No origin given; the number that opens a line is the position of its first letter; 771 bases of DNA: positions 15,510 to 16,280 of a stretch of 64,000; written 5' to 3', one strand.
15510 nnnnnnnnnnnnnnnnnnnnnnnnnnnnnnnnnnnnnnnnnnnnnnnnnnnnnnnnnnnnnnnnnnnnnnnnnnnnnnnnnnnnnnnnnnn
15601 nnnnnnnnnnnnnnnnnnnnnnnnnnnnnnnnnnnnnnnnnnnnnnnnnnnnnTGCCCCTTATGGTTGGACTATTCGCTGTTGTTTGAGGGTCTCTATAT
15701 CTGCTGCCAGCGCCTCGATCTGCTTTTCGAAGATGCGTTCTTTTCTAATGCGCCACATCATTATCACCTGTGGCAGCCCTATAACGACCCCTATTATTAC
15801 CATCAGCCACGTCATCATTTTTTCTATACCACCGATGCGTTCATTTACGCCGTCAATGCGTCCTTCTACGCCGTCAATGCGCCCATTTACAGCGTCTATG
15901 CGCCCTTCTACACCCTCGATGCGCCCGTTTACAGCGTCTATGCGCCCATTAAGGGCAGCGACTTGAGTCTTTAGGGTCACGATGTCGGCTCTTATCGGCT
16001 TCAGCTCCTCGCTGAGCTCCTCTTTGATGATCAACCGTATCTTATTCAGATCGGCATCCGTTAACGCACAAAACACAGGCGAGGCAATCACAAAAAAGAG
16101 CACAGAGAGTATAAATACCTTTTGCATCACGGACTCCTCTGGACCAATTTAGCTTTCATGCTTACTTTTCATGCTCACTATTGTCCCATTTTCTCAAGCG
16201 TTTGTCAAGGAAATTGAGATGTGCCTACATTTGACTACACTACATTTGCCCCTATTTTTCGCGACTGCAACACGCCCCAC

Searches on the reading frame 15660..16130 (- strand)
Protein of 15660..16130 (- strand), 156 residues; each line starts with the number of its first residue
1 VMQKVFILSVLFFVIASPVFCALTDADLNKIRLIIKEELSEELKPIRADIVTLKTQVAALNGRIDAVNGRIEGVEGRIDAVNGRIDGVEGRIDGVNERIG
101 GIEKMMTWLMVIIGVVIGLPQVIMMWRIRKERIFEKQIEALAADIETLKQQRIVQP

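Call 27: search_protein_families(library=pfam, proteins=[window:15660-16130:-], max_evalue=0.1)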
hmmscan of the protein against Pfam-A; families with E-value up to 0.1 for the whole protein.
window:15660-16130:- (156 aa): 16 families
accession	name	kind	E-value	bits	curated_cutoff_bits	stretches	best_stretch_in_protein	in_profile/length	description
PF23991.1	DUF7310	-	1.8e-07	32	40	2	22-75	11-64/83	Coiled-coil region of unknown function (DUF7310)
PF10779.14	XhlA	-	5.1e-05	23.8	34.7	1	63-114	5-57/67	Haemolysin XhlA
PF05531.17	NPV_P10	-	0.00021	22.1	29.8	1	43-107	6-66/75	Nucleopolyhedrovirus P10 protein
PF13600.11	DUF4140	-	0.00076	20.3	27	0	35-72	59-96/98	N-terminal domain of unknown function (DUF4140)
PF05377.16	FlaC_arch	-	0.0013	19.5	27.8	0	70-106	1-37/55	Flagella accessory protein C (FlaC)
PF18035.6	Bap31_Bap29_C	-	0.0016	18.9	30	0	37-61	4-28/52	Bap31/Bap29 cytoplasmic coiled-coil domain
PF04977.20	DivIC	-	0.0033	17.6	28.9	0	115-152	3-40/80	Septum formation initiator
PF16326.10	ABC_tran_CTD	-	0.025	15.2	32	0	135-151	14-30/69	ABC transporter C-terminal domain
PF16378.10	DUF4988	-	0.04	14.1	30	0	42-73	4-35/183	Domain of unknown function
PF06419.17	COG6_N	-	0.042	14.4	27.4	0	28-80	20-72/114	Conserved oligomeric complex COG6, N-terminal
PF07889.17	DUF1664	-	0.046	14.2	34.6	0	38-81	77-120/124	Protein of unknown function (DUF1664)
PF09486.15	HrpB7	-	0.047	14.6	29.7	0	37-88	82-133/157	Bacterial type III secretion protein (HrpB7)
PF06825.17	HSBP1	-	0.059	13.7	28.6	0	90-100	27-37/51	Heat shock factor binding protein 1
PF14257.11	DUF4349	-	0.068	12.9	27.7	0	38-117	119-198/213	Domain of unknown function (DUF4349)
PF06810.17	Phage_scaffold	-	0.078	13.4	35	0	24-79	12-66/170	Phage capsid assembly scaffolding protein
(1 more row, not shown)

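Call 65: search_protein_families(library=padloc, proteins=[window:15660-16130:-], max_evalue=0.001)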
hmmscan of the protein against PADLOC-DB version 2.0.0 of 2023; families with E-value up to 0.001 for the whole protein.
window:15660-16130:- (156 aa): 0 families
